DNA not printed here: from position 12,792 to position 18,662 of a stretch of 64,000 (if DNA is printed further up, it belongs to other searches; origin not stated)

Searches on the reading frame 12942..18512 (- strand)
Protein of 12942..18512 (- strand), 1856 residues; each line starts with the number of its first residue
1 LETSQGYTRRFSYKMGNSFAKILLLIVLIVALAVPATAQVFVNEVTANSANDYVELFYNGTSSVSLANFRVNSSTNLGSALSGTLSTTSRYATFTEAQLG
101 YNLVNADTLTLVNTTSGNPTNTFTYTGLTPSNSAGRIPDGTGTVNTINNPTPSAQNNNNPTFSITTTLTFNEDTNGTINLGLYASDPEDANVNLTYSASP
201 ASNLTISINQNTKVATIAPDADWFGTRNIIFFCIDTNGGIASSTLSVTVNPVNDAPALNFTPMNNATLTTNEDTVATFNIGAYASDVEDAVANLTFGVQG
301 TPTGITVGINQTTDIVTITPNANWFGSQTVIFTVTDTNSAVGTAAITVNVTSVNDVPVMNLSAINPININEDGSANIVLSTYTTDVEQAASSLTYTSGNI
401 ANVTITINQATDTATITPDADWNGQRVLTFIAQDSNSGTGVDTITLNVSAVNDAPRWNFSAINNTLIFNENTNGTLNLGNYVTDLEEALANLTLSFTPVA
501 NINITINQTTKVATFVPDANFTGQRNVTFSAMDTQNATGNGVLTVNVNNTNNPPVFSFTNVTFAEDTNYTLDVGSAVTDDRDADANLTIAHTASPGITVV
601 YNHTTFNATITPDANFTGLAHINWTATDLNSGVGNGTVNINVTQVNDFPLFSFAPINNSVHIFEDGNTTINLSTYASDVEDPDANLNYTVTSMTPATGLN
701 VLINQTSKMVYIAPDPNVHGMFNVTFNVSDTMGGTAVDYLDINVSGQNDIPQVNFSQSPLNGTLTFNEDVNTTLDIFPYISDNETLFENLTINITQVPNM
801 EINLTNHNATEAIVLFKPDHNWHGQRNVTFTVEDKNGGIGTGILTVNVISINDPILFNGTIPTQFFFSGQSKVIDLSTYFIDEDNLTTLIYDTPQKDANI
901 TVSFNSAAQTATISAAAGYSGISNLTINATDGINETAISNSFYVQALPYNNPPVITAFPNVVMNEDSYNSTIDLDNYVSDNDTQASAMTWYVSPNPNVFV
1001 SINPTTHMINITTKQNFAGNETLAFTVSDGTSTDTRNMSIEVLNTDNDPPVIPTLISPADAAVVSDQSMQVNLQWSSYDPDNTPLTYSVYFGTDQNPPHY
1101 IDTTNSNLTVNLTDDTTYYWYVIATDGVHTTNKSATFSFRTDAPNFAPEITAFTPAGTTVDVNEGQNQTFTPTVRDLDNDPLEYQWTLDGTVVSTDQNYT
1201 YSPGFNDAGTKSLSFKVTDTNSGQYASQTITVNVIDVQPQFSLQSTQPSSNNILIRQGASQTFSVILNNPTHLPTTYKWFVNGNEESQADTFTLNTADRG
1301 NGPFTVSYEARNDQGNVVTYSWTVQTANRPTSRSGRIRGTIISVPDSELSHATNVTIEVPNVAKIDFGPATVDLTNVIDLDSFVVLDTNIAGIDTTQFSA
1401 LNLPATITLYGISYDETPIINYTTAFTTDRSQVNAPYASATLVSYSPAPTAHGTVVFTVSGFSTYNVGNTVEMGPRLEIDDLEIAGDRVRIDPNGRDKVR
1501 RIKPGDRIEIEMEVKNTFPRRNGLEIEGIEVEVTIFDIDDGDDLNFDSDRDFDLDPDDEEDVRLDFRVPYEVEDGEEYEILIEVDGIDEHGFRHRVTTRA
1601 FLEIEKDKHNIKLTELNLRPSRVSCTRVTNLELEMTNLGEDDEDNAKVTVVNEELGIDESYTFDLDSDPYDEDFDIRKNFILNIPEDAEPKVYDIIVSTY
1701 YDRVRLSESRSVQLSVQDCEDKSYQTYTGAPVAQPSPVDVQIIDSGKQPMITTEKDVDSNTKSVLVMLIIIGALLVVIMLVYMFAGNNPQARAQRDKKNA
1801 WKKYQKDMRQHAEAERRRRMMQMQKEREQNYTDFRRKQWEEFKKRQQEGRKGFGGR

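Call 12: search_protein_families(library=pfam, proteins=[window:12942-18512:-], max_evalue=0.01)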
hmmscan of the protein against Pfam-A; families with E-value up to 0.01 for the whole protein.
window:12942-18512:- (1856 aa): 6 families
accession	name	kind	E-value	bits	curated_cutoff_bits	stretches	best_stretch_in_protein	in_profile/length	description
PF17963.7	Big_9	-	5.9e-50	168.6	23.6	9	253-349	1-89/89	Bacterial Ig domain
PF17892.7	Cadherin_5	-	3e-30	104.4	26.5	6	551-643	2-98/98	Cadherin-like domain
PF16820.11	PKD_3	-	1.9e-09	37.7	26.3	1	1161-1202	14-53/68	PKD-like domain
PF17803.7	Cadherin_4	-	8.8e-05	23.4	25.1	2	637-707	2-67/71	Bacterial cadherin-like domain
PF00932.25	LTD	-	0.00057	20.7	34.3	1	35-124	3-106/109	Lamin Tail Domain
PF08626.16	TRAPPC9-Trs120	-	0.00071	17.5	24.7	1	1220-1273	799-852/1229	Transport protein Trs120 or TRAPPC9, TRAPP II complex subunit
